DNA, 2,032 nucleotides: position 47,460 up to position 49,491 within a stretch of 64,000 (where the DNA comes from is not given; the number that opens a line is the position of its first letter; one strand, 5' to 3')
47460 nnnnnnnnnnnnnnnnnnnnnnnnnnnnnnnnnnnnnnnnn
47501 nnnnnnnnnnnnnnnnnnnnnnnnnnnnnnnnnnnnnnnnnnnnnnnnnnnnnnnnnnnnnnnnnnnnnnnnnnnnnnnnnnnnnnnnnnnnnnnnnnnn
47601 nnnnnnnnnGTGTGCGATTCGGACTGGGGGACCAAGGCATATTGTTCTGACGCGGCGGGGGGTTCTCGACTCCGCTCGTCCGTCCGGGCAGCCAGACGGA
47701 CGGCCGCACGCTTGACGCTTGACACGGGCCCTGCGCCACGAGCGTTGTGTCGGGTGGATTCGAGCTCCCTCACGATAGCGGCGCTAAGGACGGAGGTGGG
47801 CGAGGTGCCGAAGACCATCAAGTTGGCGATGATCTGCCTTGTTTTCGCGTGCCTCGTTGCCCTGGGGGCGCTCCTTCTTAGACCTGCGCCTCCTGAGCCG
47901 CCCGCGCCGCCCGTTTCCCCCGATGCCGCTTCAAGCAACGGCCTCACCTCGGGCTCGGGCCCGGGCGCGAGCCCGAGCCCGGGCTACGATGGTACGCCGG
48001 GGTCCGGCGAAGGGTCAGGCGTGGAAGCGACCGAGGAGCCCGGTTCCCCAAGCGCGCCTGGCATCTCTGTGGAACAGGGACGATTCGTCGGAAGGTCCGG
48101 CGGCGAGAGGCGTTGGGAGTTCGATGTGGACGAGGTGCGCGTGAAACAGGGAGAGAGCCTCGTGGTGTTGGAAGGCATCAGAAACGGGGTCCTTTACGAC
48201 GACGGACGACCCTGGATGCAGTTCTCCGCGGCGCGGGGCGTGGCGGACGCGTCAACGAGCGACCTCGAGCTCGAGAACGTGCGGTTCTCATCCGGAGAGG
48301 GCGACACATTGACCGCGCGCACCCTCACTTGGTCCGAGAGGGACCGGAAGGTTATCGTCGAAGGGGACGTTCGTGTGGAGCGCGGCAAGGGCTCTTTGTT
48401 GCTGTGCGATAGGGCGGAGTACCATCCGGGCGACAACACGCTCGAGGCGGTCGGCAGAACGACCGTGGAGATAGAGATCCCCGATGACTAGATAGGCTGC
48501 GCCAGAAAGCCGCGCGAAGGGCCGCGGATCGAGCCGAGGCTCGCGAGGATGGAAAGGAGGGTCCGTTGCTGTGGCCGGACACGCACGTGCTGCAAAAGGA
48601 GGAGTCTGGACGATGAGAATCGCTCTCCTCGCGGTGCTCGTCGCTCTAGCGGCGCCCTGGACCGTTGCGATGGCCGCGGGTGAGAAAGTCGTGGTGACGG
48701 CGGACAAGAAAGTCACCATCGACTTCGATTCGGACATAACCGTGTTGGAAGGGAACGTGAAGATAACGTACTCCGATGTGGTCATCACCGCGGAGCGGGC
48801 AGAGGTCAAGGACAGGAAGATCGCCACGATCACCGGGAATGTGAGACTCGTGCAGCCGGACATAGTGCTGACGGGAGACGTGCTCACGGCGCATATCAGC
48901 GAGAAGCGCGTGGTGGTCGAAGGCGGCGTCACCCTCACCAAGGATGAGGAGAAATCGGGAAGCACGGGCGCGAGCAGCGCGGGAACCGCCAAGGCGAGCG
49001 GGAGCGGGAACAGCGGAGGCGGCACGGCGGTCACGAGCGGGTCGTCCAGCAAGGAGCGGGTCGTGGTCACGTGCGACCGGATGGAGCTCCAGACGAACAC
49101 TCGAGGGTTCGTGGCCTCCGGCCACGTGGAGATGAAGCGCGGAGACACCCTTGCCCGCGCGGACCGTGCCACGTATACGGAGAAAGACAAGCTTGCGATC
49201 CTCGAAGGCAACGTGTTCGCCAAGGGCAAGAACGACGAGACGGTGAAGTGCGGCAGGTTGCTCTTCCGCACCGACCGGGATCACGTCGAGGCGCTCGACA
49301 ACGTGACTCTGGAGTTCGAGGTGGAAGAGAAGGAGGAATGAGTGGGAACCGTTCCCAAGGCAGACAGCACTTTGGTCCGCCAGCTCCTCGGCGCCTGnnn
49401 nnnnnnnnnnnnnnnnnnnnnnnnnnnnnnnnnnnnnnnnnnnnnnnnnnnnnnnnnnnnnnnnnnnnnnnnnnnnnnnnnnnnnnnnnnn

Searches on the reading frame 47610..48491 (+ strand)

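Call 3: search_protein_families(library=pfam, proteins=[window:47610-48491:+], max_evalue=0.01)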
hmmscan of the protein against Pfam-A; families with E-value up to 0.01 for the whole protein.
window:47610-48491:+ (293 aa): 0 families

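Call 4: search_protein_families(library=ncbifam, proteins=[window:47610-48491:+], max_evalue=0.01)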
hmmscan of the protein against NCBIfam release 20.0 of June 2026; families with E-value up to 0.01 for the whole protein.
window:47610-48491:+ (293 aa): 1 family
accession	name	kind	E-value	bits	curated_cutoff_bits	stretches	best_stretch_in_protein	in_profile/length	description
TIGR04409.1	LptC_YrbK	equivalog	0.00012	21.6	38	1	163-261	51-154/180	LPS export ABC transporter periplasmic protein LptC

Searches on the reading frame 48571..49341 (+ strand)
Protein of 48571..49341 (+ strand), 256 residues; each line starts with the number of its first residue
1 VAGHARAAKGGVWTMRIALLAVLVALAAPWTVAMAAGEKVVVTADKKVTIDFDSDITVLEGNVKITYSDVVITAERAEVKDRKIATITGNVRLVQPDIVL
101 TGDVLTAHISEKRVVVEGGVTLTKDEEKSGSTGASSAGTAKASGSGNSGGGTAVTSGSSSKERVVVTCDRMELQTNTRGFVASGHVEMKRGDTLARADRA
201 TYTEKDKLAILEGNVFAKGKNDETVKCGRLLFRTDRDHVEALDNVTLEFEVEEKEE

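Call 3: search_protein_families(library=pfam, proteins=[window:48571-49341:+], max_evalue=0.01)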
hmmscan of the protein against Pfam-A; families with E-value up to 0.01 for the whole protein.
window:48571-49341:+ (256 aa): 3 families
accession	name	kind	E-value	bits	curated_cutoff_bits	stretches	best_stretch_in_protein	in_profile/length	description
PF03968.19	LptD_N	-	9.8e-13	48.8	20.4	1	72-233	2-108/113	LptA/(LptD N-terminal domain) LPS transport protein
PF13100.11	OstA_2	-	5.8e-08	32.9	21.2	1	161-221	33-94/158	OstA-like protein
PF06835.18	LptC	-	7.7e-06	26.1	21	0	194-247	86-143/175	Lipopolysaccharide-assembly, LptC-related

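Call 4: search_protein_families(library=ncbifam, proteins=[window:48571-49341:+], max_evalue=0.01)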
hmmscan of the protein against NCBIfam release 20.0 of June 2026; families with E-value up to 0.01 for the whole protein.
window:48571-49341:+ (256 aa): 4 families
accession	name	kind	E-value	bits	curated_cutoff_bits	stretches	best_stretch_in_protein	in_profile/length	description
TIGR03002.1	outer_YhbN_LptA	equivalog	8e-11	42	71.7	2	159-206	5-52/142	lipopolysaccharide transport periplasmic protein LptA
TIGR04409.1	LptC_YrbK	equivalog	9e-07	28.6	38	0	193-248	91-150/180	LPS export ABC transporter periplasmic protein LptC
NF002997.0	PRK03761.1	equivalog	0.0001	20.6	683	0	44-118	60-136/783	LPS assembly protein LptD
NF003358.0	PRK04423.1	equivalog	0.0038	15.4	944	0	32-81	80-127/799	LPS-assembly protein LptD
